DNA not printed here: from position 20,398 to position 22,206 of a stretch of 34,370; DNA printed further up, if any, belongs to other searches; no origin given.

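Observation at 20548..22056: Non-pyrrolysine MttB-family methyltransferase without a local corrinoid partner, MT2 or reductive activase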

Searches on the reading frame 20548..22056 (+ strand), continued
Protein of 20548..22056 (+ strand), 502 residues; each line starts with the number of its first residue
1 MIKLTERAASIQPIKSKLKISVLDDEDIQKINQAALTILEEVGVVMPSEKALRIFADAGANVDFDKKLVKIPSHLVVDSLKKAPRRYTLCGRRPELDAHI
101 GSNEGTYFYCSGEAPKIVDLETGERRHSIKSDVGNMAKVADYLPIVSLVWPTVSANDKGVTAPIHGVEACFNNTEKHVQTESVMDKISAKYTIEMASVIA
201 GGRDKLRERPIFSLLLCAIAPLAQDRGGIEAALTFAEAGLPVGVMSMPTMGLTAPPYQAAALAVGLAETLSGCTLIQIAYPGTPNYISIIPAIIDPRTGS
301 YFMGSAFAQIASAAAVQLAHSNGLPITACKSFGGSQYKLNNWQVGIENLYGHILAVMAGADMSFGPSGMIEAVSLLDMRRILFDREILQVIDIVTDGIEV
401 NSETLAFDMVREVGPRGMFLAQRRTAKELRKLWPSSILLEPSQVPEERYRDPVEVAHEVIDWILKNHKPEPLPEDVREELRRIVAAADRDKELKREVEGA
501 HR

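Call 44: find_related_loci(query=window:20548-22056:+, collection=metagenome_contigs, flank=10000)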
Query window:20548-22056:+ (502 aa) in metagenome_contigs; peptide patterns used: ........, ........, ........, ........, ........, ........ (x = any residue, [..] = any of these).
221 stretches matched a pattern; 82 encode a relative of the query (tblastn E <= 1e-3); the best 80 are kept; 80 distinct loci.
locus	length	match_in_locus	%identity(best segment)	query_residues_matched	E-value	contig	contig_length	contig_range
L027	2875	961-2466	100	1-502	0e+0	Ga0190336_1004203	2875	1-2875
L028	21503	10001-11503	84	1-501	0e+0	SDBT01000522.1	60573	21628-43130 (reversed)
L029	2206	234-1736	84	1-502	0e+0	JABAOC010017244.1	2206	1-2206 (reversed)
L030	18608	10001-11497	83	1-499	0e+0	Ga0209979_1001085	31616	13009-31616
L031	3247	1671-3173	80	1-501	0e+0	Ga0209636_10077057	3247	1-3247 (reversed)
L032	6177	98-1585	81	1-496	0e+0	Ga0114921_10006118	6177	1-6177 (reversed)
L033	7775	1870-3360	81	1-497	0e+0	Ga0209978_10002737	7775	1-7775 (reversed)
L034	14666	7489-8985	80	1-499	0e+0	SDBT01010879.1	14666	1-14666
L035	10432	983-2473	79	1-495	0e+0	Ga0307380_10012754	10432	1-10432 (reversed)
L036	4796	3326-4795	81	1-490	0e+0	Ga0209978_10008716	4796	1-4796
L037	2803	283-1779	81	1-499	0e+0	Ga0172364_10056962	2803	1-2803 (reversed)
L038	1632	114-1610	80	1-499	0e+0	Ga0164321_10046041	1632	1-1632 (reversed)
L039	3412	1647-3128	79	1-494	0e+0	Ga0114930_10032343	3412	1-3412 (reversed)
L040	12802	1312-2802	79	1-495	0e+0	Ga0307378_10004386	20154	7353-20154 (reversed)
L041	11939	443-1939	79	1-499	0e+0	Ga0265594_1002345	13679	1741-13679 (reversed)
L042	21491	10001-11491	79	1-497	0e+0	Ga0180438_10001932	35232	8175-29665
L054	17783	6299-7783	76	1-495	0e+0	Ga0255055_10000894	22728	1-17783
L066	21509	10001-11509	66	1-502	0e+0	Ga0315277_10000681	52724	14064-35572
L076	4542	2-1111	77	130-499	0e+0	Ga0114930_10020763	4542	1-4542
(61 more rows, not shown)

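Call 50: find_encoding_contigs(protein=P0087, flank=10000, max_places=1)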
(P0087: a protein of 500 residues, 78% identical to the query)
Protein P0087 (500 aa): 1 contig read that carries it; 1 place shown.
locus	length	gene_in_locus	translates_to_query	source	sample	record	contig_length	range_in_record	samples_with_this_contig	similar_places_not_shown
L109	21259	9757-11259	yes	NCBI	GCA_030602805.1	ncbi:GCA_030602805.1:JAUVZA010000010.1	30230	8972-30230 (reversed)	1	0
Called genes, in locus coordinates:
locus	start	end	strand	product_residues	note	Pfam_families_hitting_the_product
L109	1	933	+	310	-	?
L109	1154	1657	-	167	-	PF00881:Nitroreductase, PF14512:TM1586_NiRdase (weak), PF00881:Nitroreductase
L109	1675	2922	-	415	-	PF02403:Seryl_tRNA_N, PF00587:tRNA-synt_2b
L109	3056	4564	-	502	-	PF01409:tRNA-synt_2d (faint), PF01336:tRNA_anti-codon, PF00152:tRNA-synt_2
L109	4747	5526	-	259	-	PF11967:RecO_N, PF02565:RecO_C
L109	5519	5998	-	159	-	PF13302:Acetyltransf_3, PF13523:Acetyltransf_8, PF00583:Acetyltransf_1, PF13420:Acetyltransf_4 (weak), PF13508:Acetyltransf_7 (faint)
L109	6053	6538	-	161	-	PF20603:Bact_hydrolase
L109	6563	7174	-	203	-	PF21176:RecR_HhH, PF02132:RecR_ZnF (weak), PF01751:Toprim, PF13662:Toprim_4, PF21175:RecR_C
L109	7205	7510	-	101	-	PF02575:YbaB_DNA_bd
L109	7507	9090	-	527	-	PF05496:RuvB_N (faint), PF13177:DNA_pol3_delta2, PF00004:AAA, PF13401:AAA_22 (weak), PF22608:DNAX_ATPase_lid, PF12169:DNA_pol3_gamma3, PF20964:DnaX_C (weak)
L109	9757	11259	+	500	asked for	PF06253:MTTB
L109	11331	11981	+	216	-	PF02607:B12-binding_2, PF02310:B12-binding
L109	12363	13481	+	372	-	PF05222:AlaDh_PNT_N, PF02826:2-Hacid_dh_C (weak), PF01262:AlaDh_PNT_C, PF01488:Shikimate_DH (weak)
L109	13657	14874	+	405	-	PF00202:Aminotran_3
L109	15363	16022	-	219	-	PF02632:BioY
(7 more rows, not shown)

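Call 51: find_encoding_contigs(protein=P0119, flank=10000, max_places=1)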
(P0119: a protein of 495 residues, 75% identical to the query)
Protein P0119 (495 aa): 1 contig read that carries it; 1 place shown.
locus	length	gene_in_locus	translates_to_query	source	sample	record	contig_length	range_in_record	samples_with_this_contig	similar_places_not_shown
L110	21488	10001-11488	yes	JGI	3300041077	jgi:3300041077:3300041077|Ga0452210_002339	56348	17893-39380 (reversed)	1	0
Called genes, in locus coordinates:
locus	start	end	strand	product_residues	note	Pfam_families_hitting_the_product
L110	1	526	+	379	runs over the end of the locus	PF02163:Peptidase_M50, PF00571:CBS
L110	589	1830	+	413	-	PF11376:DUF3179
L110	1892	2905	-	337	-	PF01738:DLH, PF12146:Hydrolase_4 (faint), PF20434:BD-FAE (faint), PF00561:Abhydrolase_1 (faint), PF12697:Abhydrolase_6 (weak), PF07859:Abhydrolase_3 (weak), PF00326:Peptidase_S9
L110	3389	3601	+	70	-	PF01494:FAD_binding_3 (weak), PF13450:NAD_binding_8 (weak)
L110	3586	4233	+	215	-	-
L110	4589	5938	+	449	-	PF12225:DUF5981, PF02219:MTHFR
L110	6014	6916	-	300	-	PF02574:S-methyl_trans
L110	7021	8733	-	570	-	PF02730:AFOR_N, PF01314:AFOR_C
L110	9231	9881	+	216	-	PF02607:B12-binding_2, PF02310:B12-binding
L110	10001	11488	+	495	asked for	PF06253:MTTB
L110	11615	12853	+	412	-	PF02515:CoA_transf_3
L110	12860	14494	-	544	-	PF00501:AMP-binding, PF13193:AMP-binding_C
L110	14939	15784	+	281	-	PF00809:Pterin_bind, PF03599:CdhD (weak)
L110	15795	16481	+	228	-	-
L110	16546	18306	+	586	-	PF00111:Fer2 (weak), PF17650:RACo_linker, PF17651:Raco_middle, PF14574:RACo_C_ter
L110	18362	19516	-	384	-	PF02771:Acyl-CoA_dh_N, PF02770:Acyl-CoA_dh_M, PF00441:Acyl-CoA_dh_1, PF08028:Acyl-CoA_dh_2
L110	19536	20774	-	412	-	PF08240:ADH_N, PF00107:ADH_zinc_N, PF13602:ADH_zinc_N_2 (weak)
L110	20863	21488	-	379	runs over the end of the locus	PF01571:GCV_T, PF08669:GCV_T_C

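Call 52: find_encoding_contigs(protein=P0066, flank=10000, max_places=1)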
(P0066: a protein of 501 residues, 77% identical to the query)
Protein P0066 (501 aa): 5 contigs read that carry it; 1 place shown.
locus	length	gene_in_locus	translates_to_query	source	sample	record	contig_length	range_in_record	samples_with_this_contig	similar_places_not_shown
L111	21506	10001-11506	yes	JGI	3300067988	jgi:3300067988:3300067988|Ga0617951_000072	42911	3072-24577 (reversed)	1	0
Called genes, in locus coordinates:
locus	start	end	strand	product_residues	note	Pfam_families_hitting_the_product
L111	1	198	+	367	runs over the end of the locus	PF00561:Abhydrolase_1, PF12146:Hydrolase_4 (faint), PF12697:Abhydrolase_6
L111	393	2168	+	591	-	PF00496:SBP_bac_5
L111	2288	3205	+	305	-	PF19300:BPD_transp_1_N, PF00528:BPD_transp_1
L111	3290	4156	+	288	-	PF12911:OppC_N, PF00528:BPD_transp_1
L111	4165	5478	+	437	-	PF04412:AcnX, PF28403:AcnX_2nd, PF28406:AcnX_3rd (weak)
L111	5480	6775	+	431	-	PF00202:Aminotran_3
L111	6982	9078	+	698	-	PF13380:CoA_binding_2, PF13607:Succ_CoA_lig, PF13549:ATP-grasp_5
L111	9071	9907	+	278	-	-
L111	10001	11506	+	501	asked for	PF06253:MTTB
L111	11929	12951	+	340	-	PF01210:NAD_Gly3P_dh_N (faint), PF02737:3HCDH_N, PF03446:NAD_binding_2 (weak), PF00725:3HCDH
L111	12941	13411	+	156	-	PF01989:AcnX_swivel_put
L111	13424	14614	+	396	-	PF00144:Beta-lactamase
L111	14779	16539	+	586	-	PF00496:SBP_bac_5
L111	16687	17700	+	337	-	PF19300:BPD_transp_1_N, PF00528:BPD_transp_1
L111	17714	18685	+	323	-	PF12911:OppC_N, PF00528:BPD_transp_1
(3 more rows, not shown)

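Call 53: search_protein_families(library=ncbifam, proteins=[L110:11615-12853:+, L110:12860-14494:-, L110:18362-19516:-], max_evalue=1e-30)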
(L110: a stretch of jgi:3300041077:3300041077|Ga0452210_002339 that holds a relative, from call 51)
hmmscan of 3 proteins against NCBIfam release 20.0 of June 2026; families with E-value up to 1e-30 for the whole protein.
L110:11615-12853:+ (412 aa): 6 families
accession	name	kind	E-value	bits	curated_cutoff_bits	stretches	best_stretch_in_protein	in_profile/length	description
NF041294.1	Scnl_mescCoAtase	equivalog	1.6e-100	337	700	1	5-382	4-380/381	succinyl-CoA:mesaconate CoA-transferase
NF052585.1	SucGlutTfsCaiB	equivalog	4.1e-84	282.5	750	1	2-388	5-391/394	succinate--glutarate CoA-transferase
NF003809.0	PRK05398.1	subfamily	1.7e-76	257.4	442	1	1-215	1-207/416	formyl-CoA transferase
TIGR03253.1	oxalate_frc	equivalog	7.3e-73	245.6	504.2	1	3-215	2-206/416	formyl-CoA transferase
NF008511.0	PRK11430.1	equivalog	8.1e-69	232.6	522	1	3-379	8-373/381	CoA:oxalate CoA-transferase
NF002914.1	PRK03525.1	equivalog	3.3e-43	148.1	413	1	4-402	9-397/400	L-carnitine CoA-transferase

L110:12860-14494:- (544 aa): 58 families (the best 25 are shown)
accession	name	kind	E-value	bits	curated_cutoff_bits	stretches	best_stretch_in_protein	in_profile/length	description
NF004837.0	PRK06187.1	subfamily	2.2e-178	593.8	476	1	3-541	3-525/531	long-chain-fatty-acid--CoA ligase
NF005426.0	PRK07008.1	equivalog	1.1e-131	440.2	822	1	5-539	11-536/545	3-(methylthio)propionyl-CoA ligase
NF004674.0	PRK06018.1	subfamily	3.7e-120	402.2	766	1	5-540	7-536/544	long-chain-fatty-acid--CoA ligase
NF006020.0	PRK08162.1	subfamily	2.6e-93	313.2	677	1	22-541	33-541/545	acyl-CoA synthetase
NF004143.0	PRK05620.1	equivalog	8.6e-81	272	852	1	10-539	12-556/576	long-chain fatty-acid--CoA ligase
NF006182.0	PRK08316.1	subfamily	4.4e-79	266.3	663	1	9-541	12-520/523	fatty acyl-CoA synthetase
NF004114.0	PRK05605.1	equivalog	8.7e-69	232.3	766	1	150-541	197-572/575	long-chain-fatty-acid--CoA ligase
NF005307.0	PRK06839.1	equivalog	1.6e-68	231.6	748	1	20-539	14-494/496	o-succinylbenzoate--CoA ligase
NF002966.0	PRK03640.1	equivalog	5.5e-63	213.2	556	1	11-537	5-479/483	o-succinylbenzoate--CoA ligase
NF005801.1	PRK07656.1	equivalog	1.4e-62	211.9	657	1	21-535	14-500/500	FadD3 family acyl-CoA ligase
NF009233.0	PRK12583.1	subfamily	8e-62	209.4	832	1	12-537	22-549/558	fatty acid CoA ligase family protein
NF005857.1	PRK07786.1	exception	1.8e-61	208.2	733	1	36-539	37-513/513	fatty-acid--CoA ligase FadD5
NF004797.0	PRK06145.1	equivalog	1.7e-60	204.8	850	1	25-539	20-496/499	acyl-CoA synthetase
NF004808.0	PRK06155.1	equivalog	1.1e-59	202.1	722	1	9-537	22-521/542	ATP-dependent acyl-CoA ligase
NF052269.1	Staph_lig_FadD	equivalog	2.7e-58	197.5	650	1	33-540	27-495/499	long-chain-fatty-acid--CoA ligase FadD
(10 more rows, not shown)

L110:18362-19516:- (384 aa): 8 families
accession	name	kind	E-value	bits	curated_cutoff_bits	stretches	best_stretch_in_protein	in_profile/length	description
NF042972.1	AcrlCoAredClosAcrC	equivalog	2.4e-66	224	640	1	4-367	9-376/378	acryloyl-CoA reductase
NF042439.1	SulpropCoADesulf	equivalog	1.5e-54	185.3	600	1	9-367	2-370/379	3-sulfinopropanoyl-CoA desulfinase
NF043006.1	CyhCrbnylCoADH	equivalog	2e-54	185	650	1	11-369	15-377/380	cyclohexane-1-carbonyl-CoA dehydrogenase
NF045552.1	GlutCoADH_Des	equivalog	4.1e-53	181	470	1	7-364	12-376/387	glutaryl-CoA dehydrogenase Acd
NF045652.1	ProlPCPDhRedW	equivalog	1.5e-48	165.6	650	1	29-367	30-373/376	L-prolyl-[peptidyl-carrier protein] dehydrogenase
NF058590.1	AcCoDHFadEBacil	equivalog_domain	2.9e-48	164.8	600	1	7-284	28-307/586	acyl-CoA dehydrogenase FadE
NF053553.1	prodigi_MBC_PigA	equivalog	2.8e-40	138.6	500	1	11-367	16-379/381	prodigiosin MBC biosynthesis dehydrogenase PigA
TIGR03207.1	cyc_hxne_CoA_dh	equivalog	7.5e-36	123.6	575.35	1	9-366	10-370/372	cyclohexanecarboxyl-CoA dehydrogenase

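Call 56: search_protein_families(library=pfam, proteins=[L066:6193-7776:-, L066:8202-9119:+, L066:9294-9944:+, L066:11515-12735:+, L066:12754-13206:+, L066:13232-14557:+, L066:14600-16009:+, L066:16156-16740:+, L066:16877-18355:+, L066:18420-18929:+], max_evalue=0.00001)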
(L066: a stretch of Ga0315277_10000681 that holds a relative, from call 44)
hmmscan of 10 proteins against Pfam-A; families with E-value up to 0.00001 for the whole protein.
L066:6193-7776:- (527 aa): 2 families
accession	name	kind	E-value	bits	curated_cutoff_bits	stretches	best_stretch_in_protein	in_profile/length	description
PF07969.17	Amidohydro_3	-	2.5e-30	106.8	29.7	2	418-513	377-472/472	Amidohydrolase family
PF01979.26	Amidohydro_1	-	1.3e-11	44.8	25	0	403-512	245-345/345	Amidohydrolase family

L066:8202-9119:+ (305 aa): 0 families

L066:9294-9944:+ (216 aa): 2 families
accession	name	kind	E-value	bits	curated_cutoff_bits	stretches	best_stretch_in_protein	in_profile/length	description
PF02310.24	B12-binding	-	1.9e-28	99.1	32.1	1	92-205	1-120/121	B12 binding domain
PF02607.22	B12-binding_2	-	7.9e-22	77.7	23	1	6-79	2-74/74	B12 binding domain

L066:11515-12735:+ (406 aa): 1 family
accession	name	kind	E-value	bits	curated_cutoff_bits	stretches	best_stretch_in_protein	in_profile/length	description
PF02515.22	CoA_transf_3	-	2.8e-120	402.2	23.3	1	15-382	1-366/366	CoA-transferase family III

L066:12754-13206:+ (150 aa): 2 families
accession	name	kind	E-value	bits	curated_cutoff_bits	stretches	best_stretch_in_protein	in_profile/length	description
PF01575.25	MaoC_dehydratas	-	3.2e-28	98.2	27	1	11-122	6-115/123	MaoC like domain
PF19315.5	MC_hydratase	-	1.7e-17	64.1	26.5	1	3-149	21-168/353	Mesaconyl-CoA hydratase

L066:13232-14557:+ (441 aa): 1 family
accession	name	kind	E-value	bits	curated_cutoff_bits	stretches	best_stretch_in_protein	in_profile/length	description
PF00202.27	Aminotran_3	-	1.7e-121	406.1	30.5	1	30-433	11-402/403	Aminotransferase class-III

L066:14600-16009:+ (469 aa): 1 family
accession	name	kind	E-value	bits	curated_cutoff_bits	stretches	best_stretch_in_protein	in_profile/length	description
PF06253.16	MTTB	-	3.2e-55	187.5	25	1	3-453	26-479/500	Trimethylamine methyltransferase (MTTB)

L066:16156-16740:+ (194 aa): 2 families
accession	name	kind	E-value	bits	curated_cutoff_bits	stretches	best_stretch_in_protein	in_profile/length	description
PF16925.10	TetR_C_13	-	2.2e-17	63.9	27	1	78-185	4-109/109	Tetracyclin repressor-like, C-terminal domain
PF00440.29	TetR_N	-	1.5e-11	44.3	24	1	7-52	1-46/47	Bacterial regulatory proteins, tetR family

L066:16877-18355:+ (492 aa): 2 families
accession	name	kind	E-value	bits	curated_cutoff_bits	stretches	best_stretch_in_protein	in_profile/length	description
PF11794.13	HpaB_N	-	1.1e-70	238.8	35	1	9-278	1-270/270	4-hydroxyphenylacetate 3-hydroxylase N terminal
PF03241.18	HpaB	-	6.4e-38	130.4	25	1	286-479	2-201/202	4-hydroxyphenylacetate 3-hydroxylase C terminal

L066:18420-18929:+ (169 aa): 1 family
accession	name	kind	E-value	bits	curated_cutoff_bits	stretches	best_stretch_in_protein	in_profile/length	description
PF00501.34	AMP-binding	-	4.4e-07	29.5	29.9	1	7-65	1-56/384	AMP-binding enzyme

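Call 75: predict_structure(alignment_id=A1)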
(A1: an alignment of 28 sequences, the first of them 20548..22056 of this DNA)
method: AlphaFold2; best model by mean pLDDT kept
length: 502 residues; sequences in the alignment: 28
mean_pLDDT: 47.5   pTM: 0.55
mean pLDDT of the five models: 47.5, 45.5, 45.0, 43.8, 37.5
residues with pLDDT >= 90: 30; 70-90: 55; 50-70: 83; < 50: 334
segments of 3 or more residues with pLDDT < 50: 1-22, 85-121, 123-125, 127-183, 247-258, 289-313, 326-351, 353-502
pLDDT, mean of each block of 10 residues (from residue 1): 22 28 56 79 90 97 96 85 48 29 25 33 45 33 35 28 26 25 55 56 62 55 73 82 55 42 71 89 65 34 40 52 48 34 45 47 34 30 30 31 29 26 32 39 39 43 43 41 44 37 30
secondary structure, 60 per line:
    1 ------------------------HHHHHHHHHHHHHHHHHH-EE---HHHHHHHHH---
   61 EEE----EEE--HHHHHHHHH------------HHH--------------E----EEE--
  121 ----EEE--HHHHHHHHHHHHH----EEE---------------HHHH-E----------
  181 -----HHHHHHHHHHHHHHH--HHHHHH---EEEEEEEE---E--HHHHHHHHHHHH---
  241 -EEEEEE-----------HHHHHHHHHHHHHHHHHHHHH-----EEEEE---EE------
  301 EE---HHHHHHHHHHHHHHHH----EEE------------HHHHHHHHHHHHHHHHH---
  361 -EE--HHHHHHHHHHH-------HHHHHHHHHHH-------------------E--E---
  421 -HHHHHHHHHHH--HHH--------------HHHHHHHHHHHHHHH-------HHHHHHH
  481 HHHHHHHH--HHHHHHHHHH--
elements in order: H25-42 H49-57 E61-63 E68-70 H73-81 E116-118 E125-127 H130-142 E147-149 H165-168 H186-200 H203-208 E212-219 H226-237 E242-247 H259-279 E285-289 H306-321 E326-328 H341-357 H366-376 H384-394 H422-432 H452-466 H474-488 H491-500
